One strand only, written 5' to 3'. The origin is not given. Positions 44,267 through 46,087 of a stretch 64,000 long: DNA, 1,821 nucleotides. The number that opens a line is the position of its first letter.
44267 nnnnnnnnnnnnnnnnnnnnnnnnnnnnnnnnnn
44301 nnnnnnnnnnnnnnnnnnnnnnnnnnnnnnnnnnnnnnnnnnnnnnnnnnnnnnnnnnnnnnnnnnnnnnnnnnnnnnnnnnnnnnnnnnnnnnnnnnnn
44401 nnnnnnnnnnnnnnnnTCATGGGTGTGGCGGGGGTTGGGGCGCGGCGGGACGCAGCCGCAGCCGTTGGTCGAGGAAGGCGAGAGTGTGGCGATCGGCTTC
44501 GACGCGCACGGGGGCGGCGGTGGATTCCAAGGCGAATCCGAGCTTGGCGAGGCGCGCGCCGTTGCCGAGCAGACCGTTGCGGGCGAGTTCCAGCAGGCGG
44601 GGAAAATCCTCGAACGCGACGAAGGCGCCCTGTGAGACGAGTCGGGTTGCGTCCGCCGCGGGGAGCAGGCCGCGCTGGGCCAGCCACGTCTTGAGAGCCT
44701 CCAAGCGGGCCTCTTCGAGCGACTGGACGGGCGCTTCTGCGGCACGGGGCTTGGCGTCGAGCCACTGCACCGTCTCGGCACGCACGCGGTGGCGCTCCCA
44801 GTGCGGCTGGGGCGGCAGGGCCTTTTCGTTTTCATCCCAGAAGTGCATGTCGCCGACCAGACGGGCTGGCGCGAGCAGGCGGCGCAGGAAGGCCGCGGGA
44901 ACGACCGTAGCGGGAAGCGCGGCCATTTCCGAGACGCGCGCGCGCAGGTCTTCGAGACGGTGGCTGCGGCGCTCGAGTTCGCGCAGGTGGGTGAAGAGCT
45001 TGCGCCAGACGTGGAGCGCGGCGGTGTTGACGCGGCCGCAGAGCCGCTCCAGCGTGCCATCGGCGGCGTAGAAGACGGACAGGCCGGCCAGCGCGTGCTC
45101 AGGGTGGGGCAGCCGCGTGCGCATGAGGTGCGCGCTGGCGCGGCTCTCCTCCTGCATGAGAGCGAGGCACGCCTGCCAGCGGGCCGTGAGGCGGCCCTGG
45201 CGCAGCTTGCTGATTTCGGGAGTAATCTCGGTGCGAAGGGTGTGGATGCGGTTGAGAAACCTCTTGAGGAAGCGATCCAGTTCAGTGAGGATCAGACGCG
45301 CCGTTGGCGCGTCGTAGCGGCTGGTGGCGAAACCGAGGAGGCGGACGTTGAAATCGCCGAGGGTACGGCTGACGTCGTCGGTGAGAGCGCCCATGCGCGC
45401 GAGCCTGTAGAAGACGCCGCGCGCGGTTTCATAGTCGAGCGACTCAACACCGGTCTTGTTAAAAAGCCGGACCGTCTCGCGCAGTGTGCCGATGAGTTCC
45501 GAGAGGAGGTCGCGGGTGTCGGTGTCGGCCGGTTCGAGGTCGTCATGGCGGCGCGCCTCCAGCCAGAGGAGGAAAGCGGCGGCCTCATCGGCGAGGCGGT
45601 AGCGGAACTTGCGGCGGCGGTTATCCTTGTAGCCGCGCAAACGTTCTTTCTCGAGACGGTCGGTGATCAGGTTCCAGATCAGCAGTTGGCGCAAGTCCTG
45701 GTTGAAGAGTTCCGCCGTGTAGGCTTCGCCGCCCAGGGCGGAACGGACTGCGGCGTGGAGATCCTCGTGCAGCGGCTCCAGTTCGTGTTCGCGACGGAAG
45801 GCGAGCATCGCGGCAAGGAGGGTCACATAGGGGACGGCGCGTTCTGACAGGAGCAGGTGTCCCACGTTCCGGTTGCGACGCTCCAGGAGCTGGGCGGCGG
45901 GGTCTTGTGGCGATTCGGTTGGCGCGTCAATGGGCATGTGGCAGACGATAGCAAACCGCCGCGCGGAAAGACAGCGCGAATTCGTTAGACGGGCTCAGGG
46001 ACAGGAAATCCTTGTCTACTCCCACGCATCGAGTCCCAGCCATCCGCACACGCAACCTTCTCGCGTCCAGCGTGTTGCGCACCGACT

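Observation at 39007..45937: Complete four-gene Wadjet-like (JetABCD) SMC/condensin-type anti-plasmid defence operon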

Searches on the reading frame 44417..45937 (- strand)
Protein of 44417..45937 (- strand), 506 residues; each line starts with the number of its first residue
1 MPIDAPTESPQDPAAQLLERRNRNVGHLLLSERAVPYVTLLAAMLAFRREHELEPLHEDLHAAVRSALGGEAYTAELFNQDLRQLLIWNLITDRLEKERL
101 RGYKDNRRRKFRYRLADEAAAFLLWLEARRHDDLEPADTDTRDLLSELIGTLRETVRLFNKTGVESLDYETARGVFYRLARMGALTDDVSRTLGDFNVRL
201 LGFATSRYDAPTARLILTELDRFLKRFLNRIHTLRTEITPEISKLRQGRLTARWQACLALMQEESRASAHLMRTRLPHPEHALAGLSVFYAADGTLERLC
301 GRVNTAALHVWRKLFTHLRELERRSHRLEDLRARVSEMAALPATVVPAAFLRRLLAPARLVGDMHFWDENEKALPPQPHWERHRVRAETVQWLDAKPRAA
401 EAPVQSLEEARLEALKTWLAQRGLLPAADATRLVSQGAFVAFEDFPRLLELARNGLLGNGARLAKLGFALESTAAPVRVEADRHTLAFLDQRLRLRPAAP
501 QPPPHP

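Call 4: search_protein_families(library=pfam, proteins=[window:44417-45937:-], max_evalue=0.01)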
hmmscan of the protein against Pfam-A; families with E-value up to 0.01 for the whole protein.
window:44417-45937:- (506 aa): 1 family
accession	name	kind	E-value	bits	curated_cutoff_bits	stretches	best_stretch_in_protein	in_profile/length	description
PF09660.15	DUF2397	-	1.6e-05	24.4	28.5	1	32-457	7-429/483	Protein of unknown function (DUF2397)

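Call 5: search_protein_families(library=padloc, proteins=[window:44417-45937:-], max_evalue=0.01)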
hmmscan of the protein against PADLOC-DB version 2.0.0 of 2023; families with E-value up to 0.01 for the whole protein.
window:44417-45937:- (506 aa): 2 families
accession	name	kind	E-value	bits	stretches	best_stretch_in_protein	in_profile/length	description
PDLC00540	JetA2|JetA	-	5.2e-07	26.8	1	57-119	45-107/496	DUF2397 domain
PDLC00537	JetA2|JetA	-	2.6e-06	24.6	1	57-120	43-106/498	DUF2397 domain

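Call 6: search_protein_families(library=ncbifam, proteins=[window:44417-45937:-], max_evalue=0.01)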
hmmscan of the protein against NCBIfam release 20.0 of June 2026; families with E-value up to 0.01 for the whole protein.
window:44417-45937:- (506 aa): 1 family
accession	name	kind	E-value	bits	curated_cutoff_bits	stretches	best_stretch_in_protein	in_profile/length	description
TIGR02677.1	TIGR02677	hypoth_equivalog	2.8e-06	26.3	165.85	1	31-258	8-228/494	TIGR02677 family protein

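Call 11: find_homologous_proteins(query=window:44417-45937:-, max_evalue=0.001)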
Query window:44417-45937:- (506 aa): 251 proteins with E <= 0.001 among 8000 candidates; the best 120 are listed.
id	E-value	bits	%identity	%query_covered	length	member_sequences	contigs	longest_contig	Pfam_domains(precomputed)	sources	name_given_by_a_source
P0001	0.0e+0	1110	100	100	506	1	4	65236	-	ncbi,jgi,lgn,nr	ncbi:MAG: hypothetical protein FJ222_01830 [Lentisphaerae bacterium]|nr:hypothetical protein [Lentis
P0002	4.4e-275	931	84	97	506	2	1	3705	PF09660.16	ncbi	-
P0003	7.8e-251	851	77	99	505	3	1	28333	PF09660.16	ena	-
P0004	4.5e-250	849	77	98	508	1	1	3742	PF09660.16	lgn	-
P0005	3.1e-248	843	78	99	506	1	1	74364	PF09660.16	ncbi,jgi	jgi:hypothetical protein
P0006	9.8e-247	838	76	99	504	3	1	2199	PF09660.16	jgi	-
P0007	6.4e-246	835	77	99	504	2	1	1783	PF09660.16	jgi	-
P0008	6.2e-245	832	77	99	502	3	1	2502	PF09660.16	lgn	-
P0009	1.7e-244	830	76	98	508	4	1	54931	PF09660.16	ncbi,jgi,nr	ncbi:MAG: DUF2397 family protein [Kiritimatiellia bacterium]|nr:DUF2397 family protein [Kiritimatiel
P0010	1.7e-244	830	77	98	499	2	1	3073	PF09660.16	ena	-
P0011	2.4e-244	830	78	95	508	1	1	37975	PF09660.16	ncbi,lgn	-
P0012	3.3e-244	829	76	97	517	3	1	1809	PF09660.16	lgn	-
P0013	1.3e-243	827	75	99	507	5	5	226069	PF09660.16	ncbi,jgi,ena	-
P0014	3.2e-243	826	76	99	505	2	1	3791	PF09660.16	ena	-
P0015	6.7e-243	825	77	98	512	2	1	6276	PF09660.16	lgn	-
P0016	2.0e-242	823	75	99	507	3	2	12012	PF09660.16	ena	-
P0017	3.5e-242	823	75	99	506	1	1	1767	PF09660.16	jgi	-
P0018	4.7e-242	822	76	99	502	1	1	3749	PF09660.16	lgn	-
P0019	2.4e-241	820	76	99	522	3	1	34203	PF09660.16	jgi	jgi:hypothetical protein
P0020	6.5e-241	818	76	97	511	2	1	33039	PF09660.16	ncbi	-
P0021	1.0e-240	818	74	99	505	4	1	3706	PF09660.16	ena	-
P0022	1.2e-240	818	77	97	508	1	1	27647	PF09660.16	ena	-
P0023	1.5e-240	817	74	99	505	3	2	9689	PF09660.16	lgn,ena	-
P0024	3.8e-240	816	74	98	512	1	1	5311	PF09660.16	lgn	-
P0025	1.7e-239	814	75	99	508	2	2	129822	PF09660.16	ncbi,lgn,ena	-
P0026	3.5e-239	813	75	100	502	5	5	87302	PF09660.16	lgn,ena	-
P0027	3.8e-239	813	75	98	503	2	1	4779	PF09660.16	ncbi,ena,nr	ncbi:MAG: DUF2397 family protein [Kiritimatiellae bacterium]|nr:DUF2397 family protein [Kiritimatiel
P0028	7.7e-239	812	74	98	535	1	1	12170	PF09660.16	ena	-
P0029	1.3e-238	811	76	96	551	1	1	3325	PF09660.16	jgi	-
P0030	2.8e-236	803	76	97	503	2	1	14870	PF09660.16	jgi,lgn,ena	-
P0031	4.2e-236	803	75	99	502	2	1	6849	PF09660.16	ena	-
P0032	4.0e-235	799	74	98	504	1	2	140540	PF09660.16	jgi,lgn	jgi:hypothetical protein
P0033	2.9e-234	796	74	96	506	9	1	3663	PF09660.16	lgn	-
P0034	6.7e-234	795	74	99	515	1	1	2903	PF09660.16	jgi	jgi:hypothetical protein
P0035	3.1e-233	793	74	99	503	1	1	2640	PF09660.16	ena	-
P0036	1.1e-231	788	73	98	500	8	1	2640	PF09660.16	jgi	-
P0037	2.6e-230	783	73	97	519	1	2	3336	PF09660.16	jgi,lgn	-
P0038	3.4e-229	780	71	99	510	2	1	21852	PF09660.16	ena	-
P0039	4.5e-229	779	74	97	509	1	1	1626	PF09660.16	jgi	jgi:hypothetical protein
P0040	4.8e-229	779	73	98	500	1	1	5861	PF09660.16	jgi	jgi:hypothetical protein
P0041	6.0e-229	779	73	96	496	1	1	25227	PF09660.16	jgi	-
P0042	2.8e-228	777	73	96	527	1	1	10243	PF09660.16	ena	-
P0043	8.6e-226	769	72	97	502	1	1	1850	PF09660.16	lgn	-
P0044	4.9e-221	753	70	99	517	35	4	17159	PF09660.16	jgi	-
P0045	8.4e-220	749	69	99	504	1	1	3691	PF09660.16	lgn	-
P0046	1.4e-215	735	68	97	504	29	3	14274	PF09660.16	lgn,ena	-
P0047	1.3e-206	705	66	100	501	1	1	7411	PF09660.16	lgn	-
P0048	8.4e-204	696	69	95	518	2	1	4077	PF09660.16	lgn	-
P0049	2.5e-201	688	68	96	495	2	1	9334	PF09660.16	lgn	-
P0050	1.0e-199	683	64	98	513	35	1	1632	PF09660.16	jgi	jgi:hypothetical protein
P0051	7.4e-197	673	65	96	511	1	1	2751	PF09660.16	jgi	jgi:hypothetical protein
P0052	8.1e-197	673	64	96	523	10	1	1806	PF09660.16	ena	-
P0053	5.4e-192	657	65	94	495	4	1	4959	PF09660.16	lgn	-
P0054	1.8e-190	652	64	94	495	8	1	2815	PF09660.16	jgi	jgi:hypothetical protein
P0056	2.8e-184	632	61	95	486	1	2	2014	PF09660.16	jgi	-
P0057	4.5e-178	611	60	96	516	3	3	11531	PF09660.16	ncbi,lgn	ncbi:MAG: hypothetical protein WCR06_09660 [bacterium]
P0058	7.5e-175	601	59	95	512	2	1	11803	PF09660.16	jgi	jgi:hypothetical protein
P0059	1.1e-174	600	59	96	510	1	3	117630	PF09660.16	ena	-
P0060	3.9e-174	598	61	94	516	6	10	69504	PF09660.16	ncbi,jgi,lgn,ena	-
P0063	9.4e-172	590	59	95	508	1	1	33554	PF09660.16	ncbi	-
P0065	5.5e-171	588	57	96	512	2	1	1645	PF09660.16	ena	-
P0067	1.6e-170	586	59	97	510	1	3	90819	PF09660.16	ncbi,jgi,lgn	jgi:hypothetical protein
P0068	2.8e-169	582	59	95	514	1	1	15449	PF09660.16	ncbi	-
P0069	2.1e-167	576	59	96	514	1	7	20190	PF09660.16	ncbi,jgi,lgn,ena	jgi:hypothetical protein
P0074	7.7e-165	568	53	95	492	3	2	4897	PF09660.16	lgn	-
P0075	2.8e-164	566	58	94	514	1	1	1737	PF09660.16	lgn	-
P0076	1.9e-163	563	52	96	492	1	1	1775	PF09660.16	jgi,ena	-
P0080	1.9e-162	560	55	95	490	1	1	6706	PF09660.16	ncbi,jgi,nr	ncbi:MAG: hypothetical protein RBS99_13740 [Rhodospirillales bacterium]|jgi:hypothetical protein|nr:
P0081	9.5e-160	551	51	96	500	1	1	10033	PF09660.16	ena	-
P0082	8.2e-159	548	54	98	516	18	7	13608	PF09660.16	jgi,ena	jgi:hypothetical protein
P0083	6.2e-158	545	53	95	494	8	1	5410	PF09660.16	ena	-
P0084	2.6e-157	543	51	97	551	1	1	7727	PF09660.16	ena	-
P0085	3.9e-157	542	52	95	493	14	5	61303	PF09660.16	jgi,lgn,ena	jgi:hypothetical protein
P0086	1.4e-156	540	54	95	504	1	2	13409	PF09660.16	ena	-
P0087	2.2e-155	536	53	95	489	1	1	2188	PF09660.16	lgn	-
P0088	2.6e-155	536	49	97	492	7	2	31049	PF09660.16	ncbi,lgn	-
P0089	6.2e-155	535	51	95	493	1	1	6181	PF09660.16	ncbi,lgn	-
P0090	7.8e-155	535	51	98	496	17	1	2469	PF09660.16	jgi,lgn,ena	jgi:hypothetical protein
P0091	1.5e-154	534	50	95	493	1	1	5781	PF09660.16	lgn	-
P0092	4.6e-154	532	50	95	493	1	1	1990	PF09660.16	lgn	-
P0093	6.3e-154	532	52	95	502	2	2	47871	PF09660.16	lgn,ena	-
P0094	1.2e-153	531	50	97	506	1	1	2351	PF09660.16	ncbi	-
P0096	3.0e-152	526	54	96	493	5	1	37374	PF09660.16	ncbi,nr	ncbi:MAG: hypothetical protein J6336_07780 [Kiritimatiellae bacterium]|nr:hypothetical protein [Kiri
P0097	4.1e-151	522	51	95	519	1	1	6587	PF09660.16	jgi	jgi:hypothetical protein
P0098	5.8e-151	522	58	90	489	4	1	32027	PF09660.16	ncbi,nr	ncbi:MAG: hypothetical protein J6334_09565 [Kiritimatiellae bacterium]|nr:hypothetical protein [Kiri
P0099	2.2e-148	513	52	96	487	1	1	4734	PF09660.16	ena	-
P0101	4.9e-137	476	50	96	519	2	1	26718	PF09660.16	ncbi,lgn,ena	-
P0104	8.4e-133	462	48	95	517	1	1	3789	PF09660.16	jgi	jgi:hypothetical protein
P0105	4.5e-132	459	49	95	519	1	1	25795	PF09660.16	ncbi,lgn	-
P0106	5.4e-132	459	49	96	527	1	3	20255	PF09660.16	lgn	-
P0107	1.2e-130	455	48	96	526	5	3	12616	PF09660.16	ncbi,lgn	-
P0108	4.0e-130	453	47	95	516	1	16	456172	PF09660.16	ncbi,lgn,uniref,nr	ncbi:hypothetical protein PDESU_06201 [Pontiella desulfatans]|uniref:DUF2397 domain-containing prote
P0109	1.1e-129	452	47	96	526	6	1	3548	PF09660.16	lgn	-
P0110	3.6e-129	450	48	95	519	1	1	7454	PF09660.16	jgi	-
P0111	2.2e-128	447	46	96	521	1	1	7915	PF09660.16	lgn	-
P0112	3.3e-128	447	46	93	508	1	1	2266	PF09660.16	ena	-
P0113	2.8e-127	444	48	93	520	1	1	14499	PF09660.16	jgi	jgi:hypothetical protein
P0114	4.8e-127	443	48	93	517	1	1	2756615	PF09660.16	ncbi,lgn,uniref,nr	ncbi:DUF2397 family protein [Pontiella sulfatireligans]|uniref:Uncharacterized protein n=1 Tax=Ponti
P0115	5.0e-126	440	47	94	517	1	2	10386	PF09660.16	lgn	-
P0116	7.1e-121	423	45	96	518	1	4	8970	PF09660.16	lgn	-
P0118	1.8e-120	421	45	96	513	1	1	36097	PF09660.16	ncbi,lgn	-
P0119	2.9e-120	421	46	96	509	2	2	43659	PF09660.16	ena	-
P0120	6.4e-115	403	46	93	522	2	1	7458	PF09660.16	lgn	-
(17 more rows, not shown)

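Call 14: find_encoding_contigs(protein=P0114, flank=10000, max_places=2)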
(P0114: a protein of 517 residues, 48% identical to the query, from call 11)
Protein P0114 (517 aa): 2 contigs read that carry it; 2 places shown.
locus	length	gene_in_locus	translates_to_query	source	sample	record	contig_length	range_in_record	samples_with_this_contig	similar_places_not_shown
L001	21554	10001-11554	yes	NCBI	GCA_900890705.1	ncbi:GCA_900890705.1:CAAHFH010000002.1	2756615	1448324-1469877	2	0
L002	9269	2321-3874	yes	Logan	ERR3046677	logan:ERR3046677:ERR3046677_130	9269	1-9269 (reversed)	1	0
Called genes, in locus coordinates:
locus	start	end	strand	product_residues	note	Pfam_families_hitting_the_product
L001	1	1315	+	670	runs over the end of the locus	PF11832:DUF3352 (faint)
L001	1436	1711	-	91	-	-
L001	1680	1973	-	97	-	PF05168:HEPN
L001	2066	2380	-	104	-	PF22600:MTPAP-like_central (weak), PF01909:NTP_transf_2, PF18765:Polbeta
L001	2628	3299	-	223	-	PF01522:Polysacc_deac_1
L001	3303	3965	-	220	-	-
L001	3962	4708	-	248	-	PF00149:Metallophos, PF12850:Metallophos_2 (weak)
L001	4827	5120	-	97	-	-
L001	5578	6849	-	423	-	PF00078:RVT_1, PF08388:GIIM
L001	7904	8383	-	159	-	PF01467:CTP_transf_like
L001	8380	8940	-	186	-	PF03602:Cons_hypoth95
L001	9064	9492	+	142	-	PF20803:PaaX_M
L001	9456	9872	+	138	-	PF20803:PaaX_M (weak), PF08223:PaaX_C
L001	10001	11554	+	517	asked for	PF09660:DUF2397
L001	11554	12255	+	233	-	PF09661:DUF2398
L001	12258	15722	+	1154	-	PF02463:SMC_N, PF13555:AAA_29, PF13558:SbcC_Walker_B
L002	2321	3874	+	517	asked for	PF09660:DUF2397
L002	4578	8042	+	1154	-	PF02463:SMC_N, PF13555:AAA_29, PF13558:SbcC_Walker_B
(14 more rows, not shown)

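Call 15: find_encoding_contigs(protein=P0013, flank=10000, max_places=2)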
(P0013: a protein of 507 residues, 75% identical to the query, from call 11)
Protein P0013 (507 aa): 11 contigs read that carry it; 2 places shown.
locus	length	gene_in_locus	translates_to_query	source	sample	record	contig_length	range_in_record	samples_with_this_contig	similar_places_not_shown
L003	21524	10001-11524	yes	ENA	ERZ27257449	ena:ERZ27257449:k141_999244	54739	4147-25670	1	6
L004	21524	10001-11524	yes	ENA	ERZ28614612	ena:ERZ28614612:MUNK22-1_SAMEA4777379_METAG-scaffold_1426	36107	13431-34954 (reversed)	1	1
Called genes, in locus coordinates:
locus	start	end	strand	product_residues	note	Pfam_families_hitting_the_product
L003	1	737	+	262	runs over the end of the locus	-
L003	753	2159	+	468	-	PF02321:OEP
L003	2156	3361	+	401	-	PF25917:BSH_RND, PF25876:HH_MFP_RND (weak), PF25954:Beta-barrel_RND_2, PF25990:Beta-barrel_YknX (weak)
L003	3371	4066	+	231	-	PF02463:SMC_N (faint), PF00005:ABC_tran, PF13304:AAA_21 (faint)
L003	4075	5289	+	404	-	PF12704:MacB_PCD, PF02687:FtsX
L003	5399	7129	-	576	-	PF00496:SBP_bac_5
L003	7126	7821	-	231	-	PF00814:TsaD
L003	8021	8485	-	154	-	PF00293:NUDIX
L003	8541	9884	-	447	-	PF08245:Mur_ligase_M, PF27239:FOL3_C, PF02875:Mur_ligase_C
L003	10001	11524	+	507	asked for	PF09660:DUF2397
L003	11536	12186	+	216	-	PF09661:DUF2398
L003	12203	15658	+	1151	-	PF02463:SMC_N, PF13476:AAA_23 (weak), PF13555:AAA_29, PF13558:SbcC_Walker_B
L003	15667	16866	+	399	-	PF11796:DUF3323 (weak), PF09983:JetD_C (weak)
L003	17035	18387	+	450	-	PF02878:PGM_PMM_I, PF02879:PGM_PMM_II, PF02880:PGM_PMM_III, PF00408:PGM_PMM_IV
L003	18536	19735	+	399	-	-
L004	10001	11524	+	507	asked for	PF09660:DUF2397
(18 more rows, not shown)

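Call 25: find_related_loci(query=A2, collection=genome_contigs, flank=10000)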
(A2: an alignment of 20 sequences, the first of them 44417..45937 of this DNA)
Query A2 (506 aa) in genome_contigs; peptide patterns used: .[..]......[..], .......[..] (x = any residue, [..] = any of these).
279 stretches matched a pattern; 144 encode a relative of the query (tblastn E <= 1e-3); the best 80 are kept; 80 distinct loci.
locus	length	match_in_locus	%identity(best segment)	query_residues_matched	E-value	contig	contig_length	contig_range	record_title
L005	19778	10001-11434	78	19-498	0e+0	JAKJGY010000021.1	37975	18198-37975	MAG: Verrucomicrobia bacterium isolate UR.bin231 UR_contig_2292, whole genome shotgun sequence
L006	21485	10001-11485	76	7-501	0e+0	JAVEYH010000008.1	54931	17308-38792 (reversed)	MAG: Kiritimatiellia bacterium isolate BF4_25 NODE_1629_length_54931_cov_11.347055_Biofilm4, whole genome shotgun sequen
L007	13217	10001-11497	75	4-505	0e+0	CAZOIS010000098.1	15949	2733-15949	MAG TPA_asm: uncultured Lentisphaeraceae bacterium isolate SRP220891_co1_81 genome assembly, contig: NODE_6983_length_15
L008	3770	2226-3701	76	7-498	0e+0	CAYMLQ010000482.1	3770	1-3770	MAG TPA_asm: uncultured Lentisphaeraceae bacterium isolate SRP272421_co3_474 genome assembly, contig: NODE_95923_length_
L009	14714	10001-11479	76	4-495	0e+0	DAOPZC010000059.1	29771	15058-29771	MAG TPA_asm: Kiritimatiellia bacterium isolate AMR_MDS_1298 NODE_1524_length_29771_cov_18.842307, whole genome shotgun s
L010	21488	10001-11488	76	7-503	0e+0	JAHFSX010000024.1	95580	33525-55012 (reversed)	MAG: Verrucomicrobia bacterium isolate nzgw607 NODE_121_length_95581_cov_6.198041, whole genome shotgun sequence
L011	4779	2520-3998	75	8-502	0e+0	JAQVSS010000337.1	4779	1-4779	MAG: Kiritimatiellae bacterium isolate STF1_28 NODE_73142_length_4779_cov_4.649398_Sandtown_F1, whole genome shotgun seq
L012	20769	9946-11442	70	4-502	0e+0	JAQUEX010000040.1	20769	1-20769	MAG: Kiritimatiellae bacterium isolate STCSWMC_188 NODE_6296_length_20769_cov_11.918370_ST_CSWMC, whole genome shotgun s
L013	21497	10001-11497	70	4-502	0e+0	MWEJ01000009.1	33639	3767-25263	MAG: Verrucomicrobia bacterium ADurb.Bin070 BWX70_contig000009, whole genome shotgun sequence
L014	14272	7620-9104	68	14-505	0e+0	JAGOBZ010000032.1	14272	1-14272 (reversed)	MAG: Kiritimatiellae bacterium isolate Go_SlDig_bin_208 Go_SlDig_12437_length_14272_cov_5.986073, whole genome shotgun s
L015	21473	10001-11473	76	4-494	0e+0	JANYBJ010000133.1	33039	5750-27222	MAG: bacterium isolate GL140_5_metabat_74_sub GL140_5_k141_2980823, whole genome shotgun sequence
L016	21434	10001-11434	66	14-490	0e+0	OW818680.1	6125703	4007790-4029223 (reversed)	metagenome genome assembly, chromosome: 1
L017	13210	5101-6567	64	10-490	0e+0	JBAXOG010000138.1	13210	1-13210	MAG: bacterium isolate ELA499 MAG499_138, whole genome shotgun sequence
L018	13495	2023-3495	65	1-490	0e+0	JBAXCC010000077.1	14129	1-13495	MAG: bacterium isolate ELA183 MAG183_77, whole genome shotgun sequence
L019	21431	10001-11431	65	14-488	0e+0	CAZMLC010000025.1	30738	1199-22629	MAG TPA_asm: uncultured Akkermansia sp. isolate SRP216815_co1_310 genome assembly, contig: NODE_1604_length_30738_cov_27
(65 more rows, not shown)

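Call 33: search_solved_structures(query=A2, max_evalue=10, show_alignments=1)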
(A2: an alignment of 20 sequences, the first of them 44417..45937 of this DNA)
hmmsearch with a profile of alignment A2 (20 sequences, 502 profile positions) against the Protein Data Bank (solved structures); distinct sequences matched with E-value up to 10: 1.
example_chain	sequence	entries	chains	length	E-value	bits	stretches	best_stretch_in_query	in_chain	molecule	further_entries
8a22_Xd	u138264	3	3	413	0.75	11.6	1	131-184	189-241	mL123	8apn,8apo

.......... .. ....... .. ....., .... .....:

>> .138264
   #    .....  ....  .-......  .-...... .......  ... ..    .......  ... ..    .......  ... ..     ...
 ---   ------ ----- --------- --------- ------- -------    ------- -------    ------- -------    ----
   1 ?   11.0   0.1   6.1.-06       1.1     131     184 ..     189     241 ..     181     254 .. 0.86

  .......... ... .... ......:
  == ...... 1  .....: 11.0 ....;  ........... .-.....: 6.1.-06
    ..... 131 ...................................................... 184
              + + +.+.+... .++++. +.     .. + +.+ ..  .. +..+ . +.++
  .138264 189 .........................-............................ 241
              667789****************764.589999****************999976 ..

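Call 48: predict_structure(alignment_id=A2)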
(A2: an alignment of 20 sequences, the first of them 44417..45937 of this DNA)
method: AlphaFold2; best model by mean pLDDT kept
length: 506 residues; sequences in the alignment: 20
mean_pLDDT: 75.5   pTM: 0.43
mean pLDDT of the five models: 75.5, 74.5, 73.3, 72.1, 71.9
residues with pLDDT >= 90: 83; 70-90: 285; 50-70: 74; < 50: 64
segments of 3 or more residues with pLDDT < 50: 1-10, 358-403, 501-506
pLDDT, mean of each block of 10 residues (from residue 1): 41 71 65 86 86 82 84 87 89 73 57 85 77 64 91 91 83 90 91 80 70 80 82 92 90 90 81 73 92 90 84 79 70 70 64 51 36 37 32 37 61 88 84 89 86 75 85 87 87 79 43
secondary structure, 60 per line:
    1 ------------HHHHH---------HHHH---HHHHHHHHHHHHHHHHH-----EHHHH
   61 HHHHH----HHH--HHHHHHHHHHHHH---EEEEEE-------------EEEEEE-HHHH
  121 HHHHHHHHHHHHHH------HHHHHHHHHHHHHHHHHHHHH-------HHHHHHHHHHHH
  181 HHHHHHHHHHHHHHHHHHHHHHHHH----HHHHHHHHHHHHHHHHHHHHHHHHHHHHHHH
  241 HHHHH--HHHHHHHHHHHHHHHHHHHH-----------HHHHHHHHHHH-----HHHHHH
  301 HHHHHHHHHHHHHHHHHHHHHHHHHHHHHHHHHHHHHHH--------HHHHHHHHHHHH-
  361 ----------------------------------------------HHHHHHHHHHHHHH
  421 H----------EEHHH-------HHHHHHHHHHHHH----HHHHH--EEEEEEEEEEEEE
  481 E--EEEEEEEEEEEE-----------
elements in order: H13-17 H27-30 H34-50 H57-65 H75-87 E91-96 E110-115 H117-134 H141-161 H169-205 H210-245 H248-267 H279-289 H295-339 H348-359 H407-421 H444-456 H461-465 E468-481 E484-495
